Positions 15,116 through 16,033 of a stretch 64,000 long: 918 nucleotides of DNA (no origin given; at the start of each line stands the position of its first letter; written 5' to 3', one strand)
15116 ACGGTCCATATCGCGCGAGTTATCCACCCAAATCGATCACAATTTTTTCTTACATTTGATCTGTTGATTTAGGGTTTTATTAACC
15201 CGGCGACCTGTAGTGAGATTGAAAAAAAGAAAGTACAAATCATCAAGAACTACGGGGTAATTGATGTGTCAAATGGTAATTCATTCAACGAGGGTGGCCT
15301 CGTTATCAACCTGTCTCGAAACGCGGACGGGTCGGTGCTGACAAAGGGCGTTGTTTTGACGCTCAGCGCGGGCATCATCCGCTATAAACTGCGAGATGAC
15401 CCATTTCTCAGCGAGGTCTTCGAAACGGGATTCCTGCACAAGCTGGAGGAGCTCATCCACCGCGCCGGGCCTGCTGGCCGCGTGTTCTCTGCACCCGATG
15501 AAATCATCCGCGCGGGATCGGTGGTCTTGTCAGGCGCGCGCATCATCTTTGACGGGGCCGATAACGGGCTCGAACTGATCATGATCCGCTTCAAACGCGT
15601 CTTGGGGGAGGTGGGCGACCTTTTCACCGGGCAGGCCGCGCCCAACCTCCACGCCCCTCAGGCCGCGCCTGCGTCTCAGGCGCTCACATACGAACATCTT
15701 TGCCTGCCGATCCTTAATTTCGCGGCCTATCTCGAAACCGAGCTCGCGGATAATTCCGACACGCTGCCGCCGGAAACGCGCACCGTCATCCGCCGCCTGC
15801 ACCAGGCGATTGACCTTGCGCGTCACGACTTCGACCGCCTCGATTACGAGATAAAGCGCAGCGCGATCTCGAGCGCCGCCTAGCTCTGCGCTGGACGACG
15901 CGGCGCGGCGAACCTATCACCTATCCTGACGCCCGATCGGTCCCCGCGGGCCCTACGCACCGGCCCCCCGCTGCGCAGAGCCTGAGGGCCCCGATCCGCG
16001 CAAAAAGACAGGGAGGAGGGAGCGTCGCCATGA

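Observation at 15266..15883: Orphan DHp-only protein (HisKA-like H-box, no ATPase domain) encoded directly downstream of ctrA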

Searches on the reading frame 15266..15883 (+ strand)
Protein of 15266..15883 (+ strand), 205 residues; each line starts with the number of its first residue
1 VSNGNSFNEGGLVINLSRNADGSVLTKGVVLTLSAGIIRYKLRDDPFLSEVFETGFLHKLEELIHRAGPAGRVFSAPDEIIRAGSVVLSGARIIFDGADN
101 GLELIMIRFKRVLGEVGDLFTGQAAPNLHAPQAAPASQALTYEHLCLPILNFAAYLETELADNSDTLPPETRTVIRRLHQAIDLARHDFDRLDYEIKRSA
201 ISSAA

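Call 3: search_protein_families(library=pfam, proteins=[window:15266-15883:+], max_evalue=1)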
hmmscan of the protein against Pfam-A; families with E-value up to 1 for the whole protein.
window:15266-15883:+ (205 aa): 1 family
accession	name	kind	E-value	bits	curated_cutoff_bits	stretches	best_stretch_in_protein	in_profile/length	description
PF23484.1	YBR126W-A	-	0.065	13.6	27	1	132-181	13-62/68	YBR126W-A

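Call 4: search_protein_families(library=ncbifam, proteins=[window:15266-15883:+], max_evalue=1)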
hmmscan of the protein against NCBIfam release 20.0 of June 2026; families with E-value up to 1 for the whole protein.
window:15266-15883:+ (205 aa): 0 families

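Call 5: find_homologous_proteins(query=window:15266-15880:+, max_evalue=0.001)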
Query window:15266-15880:+ (205 aa): 1 proteins with E <= 0.001 among 528 candidates.
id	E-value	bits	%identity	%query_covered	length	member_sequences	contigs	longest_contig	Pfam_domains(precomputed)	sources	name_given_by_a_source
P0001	2.6e-112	391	99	89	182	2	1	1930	-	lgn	-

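Call 14: search_protein_representatives(protein=window:15266-15880:+)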
Query: 205 residues. Proteins with E-value up to 0.001 (for the whole library): 46; up to 1e-10: 6; up to 1e-30: 1. The best 46 are listed.
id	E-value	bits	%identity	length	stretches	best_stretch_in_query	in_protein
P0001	8.1e-113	391.1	100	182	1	25-205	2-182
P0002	1.5e-19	86.8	30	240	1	6-201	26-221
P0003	7.6e-18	81.3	34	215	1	12-202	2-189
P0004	1.3e-14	70.7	28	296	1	11-192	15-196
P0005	6.2e-14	68.5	33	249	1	12-197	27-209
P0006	1.8e-12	63.8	27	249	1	11-183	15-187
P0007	2.5e-10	56.7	24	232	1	11-200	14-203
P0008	8.6e-10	55.0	25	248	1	11-183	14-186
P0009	1.6e-09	54.1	31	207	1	12-168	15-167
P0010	2.5e-09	53.5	28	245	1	11-185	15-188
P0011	3.1e-09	53.2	26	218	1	12-190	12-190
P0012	7.4e-09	52.0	25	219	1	11-192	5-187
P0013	1.2e-08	51.2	28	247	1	11-161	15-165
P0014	1.8e-08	50.7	24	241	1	13-200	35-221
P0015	1.0e-07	48.2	28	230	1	13-174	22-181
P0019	9.0e-07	45.1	26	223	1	8-184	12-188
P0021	2.1e-06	43.9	31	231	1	43-198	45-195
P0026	6.1e-05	39.2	23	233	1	10-193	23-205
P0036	3.2e-04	36.8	36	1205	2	100-149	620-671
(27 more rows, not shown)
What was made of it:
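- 15266..15883 (+): 205-aa gene, a member of an unnamed family of about 200-250-aa proteins. Exhaustive phmmer finds 46 cluster representatives at E<1e-3, matched over full length (one, P0036, spurious; 44 distinct homologues aligned) (call 14).
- On Unnamed family of small proteins next to CheB-CheR fusion genes (defined here; e.g. WP_116203182.1 of Pontivivens insulae): phmmer E 1.5e-19 to 1e-3 against 44 homologous cluster representatives over about the full length (call 14).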

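Call 17: search_protein_families(library=pfam, alignment_id=A1, max_evalue=0.01)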
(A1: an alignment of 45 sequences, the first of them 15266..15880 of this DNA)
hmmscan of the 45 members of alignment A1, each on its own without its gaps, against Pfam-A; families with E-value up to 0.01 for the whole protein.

A. member 1, window:15266-15880:+ (205 aa): 0 families

B. families by the number of members that match (of 45 scanned): 0 families
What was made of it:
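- On HisKA-type DHp domain (PF00512 and relatives HisKA_2, HisKA_3, HWE_HK): hmmscan against Pfam found no kinase family for the ORF at E<=1 (call 3) and none for any of the 45 family members at E<=0.01 (call 17).
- On PAS fold: No PAS Pfam hit (calls 3, 17).
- No HisKA, HisKA_2, HWE, Hpt or HPTransfase hit appears in the ORF (E<=1) or in any of the 45 members (E<=0.01) (calls 3, 17).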

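Call 20: find_encoding_contigs(protein=P0002, flank=6000, max_places=4)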
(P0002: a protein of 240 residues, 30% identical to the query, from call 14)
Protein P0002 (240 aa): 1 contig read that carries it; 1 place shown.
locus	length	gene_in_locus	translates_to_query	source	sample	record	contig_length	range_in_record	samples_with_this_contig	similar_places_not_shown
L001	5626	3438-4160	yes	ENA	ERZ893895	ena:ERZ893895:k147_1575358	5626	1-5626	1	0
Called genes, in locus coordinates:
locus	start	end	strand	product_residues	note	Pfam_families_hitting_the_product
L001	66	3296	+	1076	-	PF01339:CheB_methylest, PF03705:CheR_N, PF01739:CheR, PF08448:PAS_4 (faint), PF13426:PAS_9 (faint), PF00989:PAS (faint), PF13596:PAS_10 (faint)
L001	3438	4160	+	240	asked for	-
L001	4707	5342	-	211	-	PF00589:Phage_integrase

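Call 21: find_encoding_contigs(protein=P0003, flank=6000, max_places=4)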
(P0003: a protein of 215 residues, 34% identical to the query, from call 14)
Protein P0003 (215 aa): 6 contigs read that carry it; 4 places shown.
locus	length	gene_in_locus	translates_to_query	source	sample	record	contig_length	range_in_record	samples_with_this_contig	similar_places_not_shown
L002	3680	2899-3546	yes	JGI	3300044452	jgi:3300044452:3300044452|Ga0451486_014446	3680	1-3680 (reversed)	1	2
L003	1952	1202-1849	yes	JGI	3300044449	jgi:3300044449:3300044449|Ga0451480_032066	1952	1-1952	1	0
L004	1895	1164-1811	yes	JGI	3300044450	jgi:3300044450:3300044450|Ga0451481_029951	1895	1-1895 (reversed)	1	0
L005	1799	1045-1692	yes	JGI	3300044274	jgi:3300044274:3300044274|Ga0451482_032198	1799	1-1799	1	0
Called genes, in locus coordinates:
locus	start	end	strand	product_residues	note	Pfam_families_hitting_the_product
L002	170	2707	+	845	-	PF01339:CheB_methylest, PF03705:CheR_N, PF01739:CheR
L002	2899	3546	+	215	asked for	-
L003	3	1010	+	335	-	?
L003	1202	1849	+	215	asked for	-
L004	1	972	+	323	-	?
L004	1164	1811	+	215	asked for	-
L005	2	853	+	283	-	?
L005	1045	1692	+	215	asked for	-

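Call 22: find_encoding_contigs(protein=P0004, flank=6000, max_places=3)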
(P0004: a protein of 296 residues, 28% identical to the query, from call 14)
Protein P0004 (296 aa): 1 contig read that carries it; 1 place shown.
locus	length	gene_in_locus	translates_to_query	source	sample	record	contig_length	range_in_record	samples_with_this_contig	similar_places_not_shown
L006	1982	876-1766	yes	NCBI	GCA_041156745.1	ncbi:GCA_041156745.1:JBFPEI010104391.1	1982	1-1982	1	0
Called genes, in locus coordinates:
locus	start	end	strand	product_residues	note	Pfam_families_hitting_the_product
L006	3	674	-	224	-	?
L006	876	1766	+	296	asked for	-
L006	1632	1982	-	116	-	?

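Call 23: find_encoding_contigs(protein=P0005, flank=6000, max_places=3)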
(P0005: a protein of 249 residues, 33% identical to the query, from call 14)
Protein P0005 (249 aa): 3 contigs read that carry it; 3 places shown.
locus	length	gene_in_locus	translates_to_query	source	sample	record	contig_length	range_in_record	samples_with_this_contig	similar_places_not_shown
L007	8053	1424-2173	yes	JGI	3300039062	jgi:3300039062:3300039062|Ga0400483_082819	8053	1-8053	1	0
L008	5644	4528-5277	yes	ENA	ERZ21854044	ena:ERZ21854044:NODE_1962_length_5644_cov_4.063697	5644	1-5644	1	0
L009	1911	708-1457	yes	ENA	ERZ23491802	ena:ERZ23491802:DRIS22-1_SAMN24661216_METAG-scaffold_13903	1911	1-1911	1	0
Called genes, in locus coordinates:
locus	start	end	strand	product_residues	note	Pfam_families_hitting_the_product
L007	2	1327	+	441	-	?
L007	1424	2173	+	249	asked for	-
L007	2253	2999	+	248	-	PF00106:adh_short, PF13561:adh_short_C2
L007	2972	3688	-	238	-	PF01128:IspD, PF12804:NTP_transf_3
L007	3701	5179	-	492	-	PF00171:Aldedh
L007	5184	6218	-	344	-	PF00296:Bac_luciferase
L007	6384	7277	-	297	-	PF00274:Glycolytic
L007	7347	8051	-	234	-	?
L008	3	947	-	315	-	?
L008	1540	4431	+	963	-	PF01339:CheB_methylest, PF03705:CheR_N, PF01739:CheR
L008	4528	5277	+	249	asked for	-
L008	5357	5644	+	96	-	?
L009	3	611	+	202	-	?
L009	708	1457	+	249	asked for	-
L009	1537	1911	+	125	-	?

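Call 24: find_encoding_contigs(protein=P0006, flank=6000, max_places=3)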
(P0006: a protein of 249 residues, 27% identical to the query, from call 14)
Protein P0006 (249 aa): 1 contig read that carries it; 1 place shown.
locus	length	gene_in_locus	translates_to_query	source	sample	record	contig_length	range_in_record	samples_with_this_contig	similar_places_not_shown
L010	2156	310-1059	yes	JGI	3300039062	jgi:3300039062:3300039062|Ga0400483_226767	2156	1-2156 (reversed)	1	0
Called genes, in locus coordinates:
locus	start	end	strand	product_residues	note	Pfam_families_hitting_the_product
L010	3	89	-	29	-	?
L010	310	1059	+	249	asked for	-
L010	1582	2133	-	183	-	-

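Call 26: predict_structure(alignment_id=A1)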
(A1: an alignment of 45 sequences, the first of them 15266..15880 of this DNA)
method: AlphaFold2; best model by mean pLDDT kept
length: 205 residues; sequences in the alignment: 45
mean_pLDDT: 88.3   pTM: 0.71
mean pLDDT of the five models: 88.3, 88.1, 87.4, 87.4, 86.2
residues with pLDDT >= 90: 129; 70-90: 58; 50-70: 12; < 50: 6
segments of 3 or more residues with pLDDT < 50: 1-6
pLDDT, mean of each block of 10 residues (from residue 1): 52 97 97 91 97 97 91 94 95 93 96 93 79 62 82 92 95 93 88 85 85
secondary structure, 60 per line:
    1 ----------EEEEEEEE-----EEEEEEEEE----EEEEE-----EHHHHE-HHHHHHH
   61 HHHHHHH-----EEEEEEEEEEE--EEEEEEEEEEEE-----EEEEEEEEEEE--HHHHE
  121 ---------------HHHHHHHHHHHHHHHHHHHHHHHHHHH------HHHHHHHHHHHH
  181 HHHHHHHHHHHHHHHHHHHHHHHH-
elements in order: E11-18 E24-32 E37-41 H48-51 H54-67 E73-83 E86-97 E103-113 H116-119 H136-162 H169-204
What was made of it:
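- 15623..15670 (+): P/A/Q-rich linker (residues 120-135). pLDDT falls to 62-79 with no regular structure (call 26).
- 15671..15877 (+): C-terminal two-helix hairpin (residues 136-162 and 169-204). It holds the family motif (A)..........(F), with Glu143 at 15692-15694, His144 at 15695-15697 and Pro148 at 15707-15709. AlphaFold (call 26).
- On HisKA-type DHp domain (PF00512 and relatives HisKA_2, HisKA_3, HWE_HK): The hairpin is predicted with pLDDT 82-95 (call 26).
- Checked: The AlphaFold model (pLDDT 88) shows a domain at residues 11-119, a low-confidence linker at 120-135, and helices 136-162 and 169-204 (call 26).
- A helical hairpin is predicted (call 26).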

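Call 28: search_protein_families(library=pfam, proteins=[L001:66-3293:+, L002:170-2704:+, L008:1540-4428:+], max_evalue=0.01)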
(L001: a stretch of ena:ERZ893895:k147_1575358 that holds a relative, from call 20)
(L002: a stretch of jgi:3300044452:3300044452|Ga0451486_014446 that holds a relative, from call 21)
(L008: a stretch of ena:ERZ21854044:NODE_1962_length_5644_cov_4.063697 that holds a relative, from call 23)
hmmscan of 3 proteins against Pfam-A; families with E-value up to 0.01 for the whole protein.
L001:66-3293:+ (1076 aa): 9 families
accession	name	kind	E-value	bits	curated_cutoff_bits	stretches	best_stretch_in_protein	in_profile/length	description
PF01339.22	CheB_methylest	-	4e-54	183.4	24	1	10-185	1-173/174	CheB methylesterase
PF01739.24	CheR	-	2.6e-48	164.5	27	1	273-463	2-193/195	CheR methyltransferase, SAM binding domain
PF03705.20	CheR_N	-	7.1e-10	38.9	27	1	211-259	5-53/53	CheR methyltransferase, all-alpha domain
PF08448.16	PAS_4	-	1.3e-08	35.4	23.1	0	976-1073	12-107/110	PAS fold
PF00989.32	PAS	-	9.5e-08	32.5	22.6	0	973-1011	15-53/113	PAS fold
PF13596.12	PAS_10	-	1.4e-06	29.3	22.1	1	728-823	4-100/106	PAS domain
PF13426.13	PAS_9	-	1e-05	26.2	27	0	972-1028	4-57/103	PAS domain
PF13188.13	PAS_8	-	0.0003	21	21.8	0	727-770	5-45/65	PAS domain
PF11932.13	DUF3450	-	0.00035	20.4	32.6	1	618-707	12-101/241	Protein of unknown function (DUF3450)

L002:170-2704:+ (845 aa): 8 families
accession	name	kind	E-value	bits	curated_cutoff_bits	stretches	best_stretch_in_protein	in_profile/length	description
PF01339.22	CheB_methylest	-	1.3e-54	185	24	1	17-192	1-173/174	CheB methylesterase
PF01739.24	CheR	-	5.2e-49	166.8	27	1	280-469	2-192/195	CheR methyltransferase, SAM binding domain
PF03705.20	CheR_N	-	4.8e-12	45.8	27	1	216-266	3-53/53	CheR methyltransferase, all-alpha domain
PF13596.12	PAS_10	-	4.1e-05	24.6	22.1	1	731-828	3-101/106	PAS domain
PF06818.20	Fez1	-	0.00026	21.9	34.4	1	656-730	37-111/199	Fez1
PF05701.16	WEMBL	-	0.00054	19.3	35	1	644-736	357-449/562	Weak chloroplast movement under blue light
PF13188.13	PAS_8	-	0.006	16.9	21.8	0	730-786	4-53/65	PAS domain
PF03961.19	FapA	-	0.0064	16.6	31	0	577-718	110-229/272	Flagellar Assembly Protein A beta solenoid domain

L008:1540-4428:+ (963 aa): 8 families
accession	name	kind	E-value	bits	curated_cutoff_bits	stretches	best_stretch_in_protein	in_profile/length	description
PF01339.22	CheB_methylest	-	1.3e-54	185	24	1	16-191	1-173/174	CheB methylesterase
PF01739.24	CheR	-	8e-47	159.6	27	1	279-469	2-193/195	CheR methyltransferase, SAM binding domain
PF03705.20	CheR_N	-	9e-12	45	27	1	215-265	3-53/53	CheR methyltransferase, all-alpha domain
PF05701.16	WEMBL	-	0.00014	21.2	35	1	645-741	351-447/562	Weak chloroplast movement under blue light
PF13596.12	PAS_10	-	0.0002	22.4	22.1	1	731-828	3-101/106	PAS domain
PF13188.13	PAS_8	-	0.00071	19.8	21.8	1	729-776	3-47/65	PAS domain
PF11932.13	DUF3450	-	0.0079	16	32.6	0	642-710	32-100/241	Protein of unknown function (DUF3450)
PF06818.20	Fez1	-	0.0082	17.1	34.4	0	656-730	37-111/199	Fez1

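Call 30: fold_search(model_id=the predicted structure, library=pdb)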
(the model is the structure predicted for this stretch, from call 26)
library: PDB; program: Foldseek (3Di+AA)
matches with E <= 10: 907; with E <= 0.001: 0
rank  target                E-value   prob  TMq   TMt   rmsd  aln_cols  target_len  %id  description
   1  8a3u                  1.6e-03  0.95  0.26  0.15  20.6       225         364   12  Crystal structure of a chimeric LOV-Histidine kinase SB2F1 (symmetrical variant, trigonal form with short c-axis) (released 2023-12-20)
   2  8a52_A                2.8e-03  0.90  0.26  0.15  20.2       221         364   13  Crystal structure of a chimeric LOV-Histidine kinase SB2F1 (asymmetrical variant, trigonal form with long c-axis) (released 2023-12-27)
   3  5xmz                  3.5e-03  0.82  0.21  0.31  10.8       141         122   11  Verticillium effector PevD1 (released 2017-07-05)
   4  8a7f_A                4.8e-03  0.87  0.28  0.18  21.6       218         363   13  Crystal structure of a chimeric LOV-Histidine kinase SB2F1-I66R mutant (asymmetrical variant, trigonal form with long  (released 2024-01-10)
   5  6ph4_B                7.7e-03  0.85  0.26  0.15  12.1       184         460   11  Full length LOV-PAS-HK construct from the LOV-HK sensory protein from Brucella abortus (light-adapted, construct 15-48 (released 2020-12-30)
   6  4gcz_B                8.7e-03  0.66  0.22  0.14  20.0       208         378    9  Structure of a blue-light photoreceptor (released 2013-06-19)
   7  8dzg_A                1.2e-02  0.82  0.19  0.11   9.5       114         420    6  Cryo-EM structure of bundle-forming pilus extension ATPase from E.coli in the presence of ADP (released 2022-10-26)
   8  8dze_A                1.3e-02  0.89  0.22  0.12   9.0       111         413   10  Cryo-EM structure of bundle-forming pilus extension ATPase from E. coli in the presence of AMP-PNP (class-1) (released 2022-10-26)
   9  8a6x_B                1.4e-02  0.75  0.26  0.16  19.6       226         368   12  Crystal structure of a chimeric LOV-Histidine kinase SB2F1 (asymmetrical variant, trigonal form with long c axis) (released 2024-01-10)
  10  9r6b_I                1.8e-02  0.47  0.23  0.10  21.4       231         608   14  CPS secretion pathway Wza-Wzc (Conf 4) (released 2026-03-04)
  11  7tal                  2.0e-02  0.63  0.27  0.27  15.8       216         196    9  LOV2-DARPIN fusion : D4_deltaDARP (released 2023-07-05)
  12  7sfa_C                2.3e-02  0.30  0.19  0.18   9.6       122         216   11  Branchiostoma floridae fluorescent protein LanFP10A2 (released 2022-03-30)
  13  4gcz_A                3.9e-02  0.33  0.22  0.14  22.6       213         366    9  Structure of a blue-light photoreceptor (released 2013-06-19)
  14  3nhq_E                4.1e-02  0.44  0.22  0.11  13.4       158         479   11  The dark Pfr structure of the photosensory core module of P. aeruginosa Bacteriophytochrome (released 2011-11-30)
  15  5tzn_F                5.3e-02  0.51  0.19  0.26  10.4       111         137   11  Structure of the viral immunoevasin m12 (Smith) bound to the natural killer cell receptor NKR-P1B (B6) (released 2017-05-24)
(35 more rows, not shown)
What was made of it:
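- The best whole-chain fold hits are LOV-histidine-kinase sensor-DHp modules at probability 0.95 (call 30).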

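Call 35: search_solved_structures(query=A1, max_evalue=10, show_alignments=3)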
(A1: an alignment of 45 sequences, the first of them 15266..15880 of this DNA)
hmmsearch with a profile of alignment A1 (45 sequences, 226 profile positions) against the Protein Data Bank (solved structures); distinct sequences matched with E-value up to 10: 5.
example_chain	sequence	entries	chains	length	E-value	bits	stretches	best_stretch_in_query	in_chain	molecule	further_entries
2lf6_A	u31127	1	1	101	0.26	13.6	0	163-210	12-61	Effector protein hopAB1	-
4jz6_A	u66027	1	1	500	0.45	12.8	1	24-85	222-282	Salicylaldehyde dehydrogenase NahF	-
4zry_B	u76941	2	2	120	0.74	12.1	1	173-220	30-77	Keratin, type II cytoskeletal 1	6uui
9qbq_A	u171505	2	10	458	1.2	11.4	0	174-214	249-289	DUF4365 domain-containing protein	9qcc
6xp8_A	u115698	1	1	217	1.5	11.1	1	135-181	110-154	TfuA domain-containing protein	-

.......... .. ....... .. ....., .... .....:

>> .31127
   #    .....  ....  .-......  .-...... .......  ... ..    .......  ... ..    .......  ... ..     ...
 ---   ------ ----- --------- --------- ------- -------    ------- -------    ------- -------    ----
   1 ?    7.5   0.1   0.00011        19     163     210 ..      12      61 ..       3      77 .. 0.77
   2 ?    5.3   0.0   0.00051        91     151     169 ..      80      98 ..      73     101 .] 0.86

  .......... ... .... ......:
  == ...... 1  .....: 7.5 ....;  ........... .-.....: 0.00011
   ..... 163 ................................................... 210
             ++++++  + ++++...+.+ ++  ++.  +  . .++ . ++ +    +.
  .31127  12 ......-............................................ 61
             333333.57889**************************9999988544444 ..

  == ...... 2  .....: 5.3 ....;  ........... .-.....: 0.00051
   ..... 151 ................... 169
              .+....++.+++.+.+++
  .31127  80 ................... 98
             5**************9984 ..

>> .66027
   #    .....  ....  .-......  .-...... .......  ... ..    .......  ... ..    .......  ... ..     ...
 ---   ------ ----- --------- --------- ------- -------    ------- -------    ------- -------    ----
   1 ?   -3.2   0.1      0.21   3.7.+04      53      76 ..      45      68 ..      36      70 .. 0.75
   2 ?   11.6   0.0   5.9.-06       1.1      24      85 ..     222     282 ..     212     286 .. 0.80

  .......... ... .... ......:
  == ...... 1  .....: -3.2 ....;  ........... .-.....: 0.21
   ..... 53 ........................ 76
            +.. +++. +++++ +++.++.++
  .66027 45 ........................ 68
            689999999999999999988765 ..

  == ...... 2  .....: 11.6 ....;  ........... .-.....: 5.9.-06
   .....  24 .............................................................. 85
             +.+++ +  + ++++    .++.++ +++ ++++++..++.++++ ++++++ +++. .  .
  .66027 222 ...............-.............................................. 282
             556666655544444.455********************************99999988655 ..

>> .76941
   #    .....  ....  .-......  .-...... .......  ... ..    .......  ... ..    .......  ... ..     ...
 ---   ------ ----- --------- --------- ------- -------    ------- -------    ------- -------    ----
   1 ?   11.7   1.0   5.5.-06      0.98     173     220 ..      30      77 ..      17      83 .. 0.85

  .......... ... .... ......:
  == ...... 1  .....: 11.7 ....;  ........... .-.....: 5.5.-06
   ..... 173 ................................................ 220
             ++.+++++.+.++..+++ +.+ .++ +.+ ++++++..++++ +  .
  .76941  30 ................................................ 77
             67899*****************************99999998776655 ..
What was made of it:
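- On HisKA-type DHp domain (PF00512 and relatives HisKA_2, HisKA_3, HWE_HK): A family profile against all PDB sequences found no kinase at E<=10 (call 35).
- A profile search of PDB sequences finds no kinase or phosphotransferase (call 35).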
